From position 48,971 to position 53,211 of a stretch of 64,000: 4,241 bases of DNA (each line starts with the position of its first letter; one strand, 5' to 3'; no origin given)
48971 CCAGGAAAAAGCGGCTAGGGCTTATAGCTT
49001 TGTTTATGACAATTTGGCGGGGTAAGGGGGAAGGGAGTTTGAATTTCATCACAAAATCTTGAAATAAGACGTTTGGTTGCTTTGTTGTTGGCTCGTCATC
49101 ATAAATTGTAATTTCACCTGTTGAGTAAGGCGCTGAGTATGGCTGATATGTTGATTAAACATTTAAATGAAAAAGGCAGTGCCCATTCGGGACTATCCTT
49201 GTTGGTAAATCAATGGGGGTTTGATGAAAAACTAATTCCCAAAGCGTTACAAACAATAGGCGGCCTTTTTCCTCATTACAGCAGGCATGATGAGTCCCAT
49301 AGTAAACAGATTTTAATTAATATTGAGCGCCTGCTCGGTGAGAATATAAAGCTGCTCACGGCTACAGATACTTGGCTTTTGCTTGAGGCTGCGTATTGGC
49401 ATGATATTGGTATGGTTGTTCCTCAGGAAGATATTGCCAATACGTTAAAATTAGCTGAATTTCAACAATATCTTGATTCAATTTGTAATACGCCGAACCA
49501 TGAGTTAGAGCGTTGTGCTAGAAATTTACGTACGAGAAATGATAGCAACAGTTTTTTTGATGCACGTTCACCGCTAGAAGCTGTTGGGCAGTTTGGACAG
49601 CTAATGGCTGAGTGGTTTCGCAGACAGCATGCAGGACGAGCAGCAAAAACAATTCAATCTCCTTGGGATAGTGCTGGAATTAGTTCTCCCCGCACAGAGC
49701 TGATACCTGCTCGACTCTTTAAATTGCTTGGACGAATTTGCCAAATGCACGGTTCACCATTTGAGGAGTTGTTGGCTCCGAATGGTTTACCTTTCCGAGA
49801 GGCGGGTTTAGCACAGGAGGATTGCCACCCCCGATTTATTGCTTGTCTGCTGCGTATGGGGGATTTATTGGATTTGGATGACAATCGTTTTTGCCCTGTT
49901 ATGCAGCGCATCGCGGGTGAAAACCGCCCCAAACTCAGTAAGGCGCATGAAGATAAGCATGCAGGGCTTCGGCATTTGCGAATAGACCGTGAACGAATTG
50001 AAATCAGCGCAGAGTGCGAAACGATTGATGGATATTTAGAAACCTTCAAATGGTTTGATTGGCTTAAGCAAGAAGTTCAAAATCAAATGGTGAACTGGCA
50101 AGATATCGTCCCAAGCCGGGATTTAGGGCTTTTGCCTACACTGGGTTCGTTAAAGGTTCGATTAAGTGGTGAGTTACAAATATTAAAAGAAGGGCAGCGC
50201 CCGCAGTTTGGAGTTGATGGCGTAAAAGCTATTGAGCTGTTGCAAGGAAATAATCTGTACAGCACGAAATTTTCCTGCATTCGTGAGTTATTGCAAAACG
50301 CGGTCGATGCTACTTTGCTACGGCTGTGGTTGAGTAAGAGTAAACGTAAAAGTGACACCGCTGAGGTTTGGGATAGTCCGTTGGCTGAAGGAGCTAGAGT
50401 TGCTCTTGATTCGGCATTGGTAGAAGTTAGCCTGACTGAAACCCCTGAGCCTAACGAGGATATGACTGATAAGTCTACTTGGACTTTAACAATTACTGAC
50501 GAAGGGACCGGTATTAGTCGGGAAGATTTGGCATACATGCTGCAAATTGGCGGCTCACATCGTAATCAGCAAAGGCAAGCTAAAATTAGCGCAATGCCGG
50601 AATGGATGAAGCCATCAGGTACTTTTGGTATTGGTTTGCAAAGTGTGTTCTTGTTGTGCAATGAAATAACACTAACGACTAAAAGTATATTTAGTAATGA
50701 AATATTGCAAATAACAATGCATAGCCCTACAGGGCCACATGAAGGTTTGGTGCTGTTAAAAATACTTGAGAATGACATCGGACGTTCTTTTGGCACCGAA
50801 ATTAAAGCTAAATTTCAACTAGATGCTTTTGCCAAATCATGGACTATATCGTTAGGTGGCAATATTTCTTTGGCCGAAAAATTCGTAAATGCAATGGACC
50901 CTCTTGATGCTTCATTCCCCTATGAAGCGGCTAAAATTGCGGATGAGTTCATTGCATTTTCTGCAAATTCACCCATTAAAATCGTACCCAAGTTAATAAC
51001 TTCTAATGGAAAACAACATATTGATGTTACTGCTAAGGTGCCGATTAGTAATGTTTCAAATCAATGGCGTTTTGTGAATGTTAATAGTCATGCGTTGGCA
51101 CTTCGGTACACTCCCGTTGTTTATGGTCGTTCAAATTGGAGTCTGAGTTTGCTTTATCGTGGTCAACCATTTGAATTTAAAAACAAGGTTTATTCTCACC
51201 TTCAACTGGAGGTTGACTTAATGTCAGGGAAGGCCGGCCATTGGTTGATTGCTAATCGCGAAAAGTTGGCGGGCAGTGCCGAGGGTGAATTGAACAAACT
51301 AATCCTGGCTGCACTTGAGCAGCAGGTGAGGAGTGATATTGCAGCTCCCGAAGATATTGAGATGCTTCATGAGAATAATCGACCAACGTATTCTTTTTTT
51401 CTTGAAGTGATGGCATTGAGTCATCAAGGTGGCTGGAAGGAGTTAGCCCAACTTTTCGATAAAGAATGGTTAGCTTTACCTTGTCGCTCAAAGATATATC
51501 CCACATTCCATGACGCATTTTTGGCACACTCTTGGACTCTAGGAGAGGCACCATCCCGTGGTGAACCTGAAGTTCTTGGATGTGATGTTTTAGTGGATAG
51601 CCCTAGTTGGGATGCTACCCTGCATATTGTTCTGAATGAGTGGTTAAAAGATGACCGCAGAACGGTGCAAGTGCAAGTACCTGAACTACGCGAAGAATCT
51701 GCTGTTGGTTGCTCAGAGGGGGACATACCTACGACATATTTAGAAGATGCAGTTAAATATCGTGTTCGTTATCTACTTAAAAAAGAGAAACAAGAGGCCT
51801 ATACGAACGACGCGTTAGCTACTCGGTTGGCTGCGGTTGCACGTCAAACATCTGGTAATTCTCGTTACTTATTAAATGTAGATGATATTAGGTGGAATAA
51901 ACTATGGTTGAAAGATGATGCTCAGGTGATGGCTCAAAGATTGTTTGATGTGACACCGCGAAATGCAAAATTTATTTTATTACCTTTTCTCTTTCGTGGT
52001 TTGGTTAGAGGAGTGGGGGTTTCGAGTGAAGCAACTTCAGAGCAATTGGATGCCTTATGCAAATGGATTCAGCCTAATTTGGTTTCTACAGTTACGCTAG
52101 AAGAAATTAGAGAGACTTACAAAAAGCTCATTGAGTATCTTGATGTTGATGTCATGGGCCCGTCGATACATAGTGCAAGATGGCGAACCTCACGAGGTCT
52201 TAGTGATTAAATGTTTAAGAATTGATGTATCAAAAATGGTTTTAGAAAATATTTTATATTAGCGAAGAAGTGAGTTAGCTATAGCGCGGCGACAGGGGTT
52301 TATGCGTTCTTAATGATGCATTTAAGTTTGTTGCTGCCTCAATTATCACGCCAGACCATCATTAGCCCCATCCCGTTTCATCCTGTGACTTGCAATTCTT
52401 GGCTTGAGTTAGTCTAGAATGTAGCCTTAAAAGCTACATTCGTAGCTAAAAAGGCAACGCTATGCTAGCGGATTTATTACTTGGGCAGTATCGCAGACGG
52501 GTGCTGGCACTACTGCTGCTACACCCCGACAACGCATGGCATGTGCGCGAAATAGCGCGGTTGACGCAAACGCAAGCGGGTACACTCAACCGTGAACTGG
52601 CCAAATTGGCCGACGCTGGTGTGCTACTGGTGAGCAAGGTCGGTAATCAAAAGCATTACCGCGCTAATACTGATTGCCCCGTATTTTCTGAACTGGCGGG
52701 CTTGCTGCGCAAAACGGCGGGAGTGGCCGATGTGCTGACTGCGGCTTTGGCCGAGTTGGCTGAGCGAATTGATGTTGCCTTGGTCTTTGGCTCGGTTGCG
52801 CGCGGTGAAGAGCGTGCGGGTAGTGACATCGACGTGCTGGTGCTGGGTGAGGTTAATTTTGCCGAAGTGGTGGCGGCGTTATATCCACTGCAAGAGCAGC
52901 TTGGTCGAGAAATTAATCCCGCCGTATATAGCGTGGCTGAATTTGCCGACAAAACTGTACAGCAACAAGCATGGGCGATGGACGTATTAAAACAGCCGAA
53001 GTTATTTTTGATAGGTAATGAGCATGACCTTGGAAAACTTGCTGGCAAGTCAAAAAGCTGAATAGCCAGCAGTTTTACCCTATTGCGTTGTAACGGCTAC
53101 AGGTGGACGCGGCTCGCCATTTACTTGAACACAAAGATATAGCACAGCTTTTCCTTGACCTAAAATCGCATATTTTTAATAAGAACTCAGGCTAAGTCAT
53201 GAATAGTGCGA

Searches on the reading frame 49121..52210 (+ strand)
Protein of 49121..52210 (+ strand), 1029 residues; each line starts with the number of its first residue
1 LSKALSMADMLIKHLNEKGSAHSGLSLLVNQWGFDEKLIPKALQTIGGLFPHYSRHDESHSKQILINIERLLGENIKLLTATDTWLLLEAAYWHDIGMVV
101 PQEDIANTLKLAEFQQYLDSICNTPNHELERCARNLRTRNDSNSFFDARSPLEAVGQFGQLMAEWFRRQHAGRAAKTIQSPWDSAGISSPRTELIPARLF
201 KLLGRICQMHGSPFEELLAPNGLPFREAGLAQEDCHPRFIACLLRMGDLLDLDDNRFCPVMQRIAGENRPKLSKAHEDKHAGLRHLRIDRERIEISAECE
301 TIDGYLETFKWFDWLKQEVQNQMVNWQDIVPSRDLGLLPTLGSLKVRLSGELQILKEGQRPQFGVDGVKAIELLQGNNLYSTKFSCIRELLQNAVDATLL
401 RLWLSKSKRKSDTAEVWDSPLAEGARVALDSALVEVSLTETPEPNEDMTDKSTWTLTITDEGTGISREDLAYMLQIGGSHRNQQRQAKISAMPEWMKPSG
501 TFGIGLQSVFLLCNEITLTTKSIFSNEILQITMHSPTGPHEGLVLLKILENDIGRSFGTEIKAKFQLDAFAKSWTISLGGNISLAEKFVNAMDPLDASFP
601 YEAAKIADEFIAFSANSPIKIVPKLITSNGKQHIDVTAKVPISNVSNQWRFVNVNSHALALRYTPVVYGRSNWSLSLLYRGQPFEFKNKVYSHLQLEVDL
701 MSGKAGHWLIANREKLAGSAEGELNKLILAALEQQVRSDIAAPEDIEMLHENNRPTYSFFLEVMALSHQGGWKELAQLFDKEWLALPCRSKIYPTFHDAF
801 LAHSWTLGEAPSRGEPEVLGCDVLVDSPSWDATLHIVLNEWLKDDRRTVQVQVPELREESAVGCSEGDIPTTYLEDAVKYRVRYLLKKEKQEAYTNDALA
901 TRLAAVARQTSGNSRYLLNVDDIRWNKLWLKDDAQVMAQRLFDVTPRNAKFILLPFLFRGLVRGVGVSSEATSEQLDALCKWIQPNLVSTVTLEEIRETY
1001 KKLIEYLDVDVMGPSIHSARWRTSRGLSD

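Call 3: search_protein_families(library=pfam, proteins=[window:49121-52210:+], max_evalue=0.01)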
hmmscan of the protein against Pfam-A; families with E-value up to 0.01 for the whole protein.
window:49121-52210:+ (1029 aa): 2 families
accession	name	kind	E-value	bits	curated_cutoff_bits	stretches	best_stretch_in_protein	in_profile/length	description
PF24391.1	HD-CE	-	1.1e-56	192.9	27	1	50-320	1-262/263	HD-CE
PF13589.12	HATPase_c_3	-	6.7e-08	33.1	25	1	385-534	5-106/137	Histidine kinase-, DNA gyrase B-, and HSP90-like ATPase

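Call 4: search_protein_families(library=padloc, proteins=[window:49121-52210:+], max_evalue=0.01)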
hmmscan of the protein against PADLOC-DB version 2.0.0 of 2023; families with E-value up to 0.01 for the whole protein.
window:49121-52210:+ (1029 aa): 1 family
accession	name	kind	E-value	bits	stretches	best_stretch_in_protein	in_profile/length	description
PDLC03762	RT_UG24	-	5.1e-06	22.9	1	53-291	699-906/1036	DRT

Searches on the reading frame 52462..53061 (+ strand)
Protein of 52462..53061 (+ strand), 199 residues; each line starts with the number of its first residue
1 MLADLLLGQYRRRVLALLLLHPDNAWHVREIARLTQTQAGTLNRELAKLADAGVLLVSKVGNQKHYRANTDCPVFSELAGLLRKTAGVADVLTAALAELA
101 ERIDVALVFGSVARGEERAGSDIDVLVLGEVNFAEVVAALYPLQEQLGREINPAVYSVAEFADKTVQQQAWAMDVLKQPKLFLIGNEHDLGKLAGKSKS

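Call 3: search_protein_families(library=pfam, proteins=[window:52462-53061:+], max_evalue=0.01)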
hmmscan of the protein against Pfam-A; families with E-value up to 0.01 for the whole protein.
window:52462-53061:+ (199 aa): 6 families
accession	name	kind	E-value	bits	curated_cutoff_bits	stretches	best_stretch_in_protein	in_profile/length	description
PF01909.29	NTP_transf_2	-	6.8e-08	33.2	21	1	103-145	14-47/93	Nucleotidyltransferase domain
PF18765.7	Polbeta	-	1.1e-07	32.3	26.9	1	100-151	10-64/93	Polymerase beta, Nucleotidyltransferase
PF24033.1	DUF7342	-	3.8e-06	27.4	31.6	1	28-104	20-94/150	Family of unknown function (DUF7342)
PF12802.13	MarR_2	-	0.0028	18.2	27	1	13-55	9-50/61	MarR family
PF12840.13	HTH_20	-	0.0055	17.1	27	1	10-56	5-49/51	Helix-turn-helix domain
PF19719.4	DUF6213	-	0.0076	16.8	27.7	0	91-108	44-61/66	Family of unknown function (DUF6213)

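Call 4: search_protein_families(library=padloc, proteins=[window:52462-53061:+], max_evalue=0.01)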
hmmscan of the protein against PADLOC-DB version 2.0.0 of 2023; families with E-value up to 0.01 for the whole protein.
window:52462-53061:+ (199 aa): 16 families
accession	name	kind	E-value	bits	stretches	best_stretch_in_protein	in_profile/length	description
PDLC04368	PDC-M05A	-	5.7e-81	269.2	1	2-192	6-197/201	-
PDLC04372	PDC-M05A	-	8.4e-45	151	1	31-191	4-165/167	-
PDLC04369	PDC-M05A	-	4.9e-39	132.1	1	1-188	5-189/201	-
PDLC04371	PDC-M05A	-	2.5e-27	93.9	1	3-154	25-178/211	-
PDLC04370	PDC-M05A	-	4.4e-25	86.7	1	2-187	8-191/194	-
PDLC04904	PDC-S09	-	5e-10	37.5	1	106-172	28-97/104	-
PDLC04902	PDC-S09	-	7.7e-09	33.8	1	95-151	11-68/97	-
PDLC04903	PDC-S09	-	1e-07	30.2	1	94-151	16-76/108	-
PDLC04906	PDC-S09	-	1.7e-07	29.5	1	90-152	9-76/98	-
PDLC04907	PDC-S09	-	5.4e-06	24.5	1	94-130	16-54/114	-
PDLC04905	PDC-S09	-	1.9e-05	22.9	1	94-155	10-74/101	-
PDLC01438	Csa3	-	0.00048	18.2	1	8-71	147-204/305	"CAS-I,CAS-II,CAS-III,CAS-IV,CAS-V,CAS-VI; associated_signaling"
PDLC04778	PDC-M70A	-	0.0006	17.2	1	83-128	27-72/355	-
PDLC01857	CARF3--CARF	-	0.0016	16.1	1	21-70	139-187/201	-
PDLC01852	CARF3--CARF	-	0.0029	15.5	1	19-67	151-199/208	-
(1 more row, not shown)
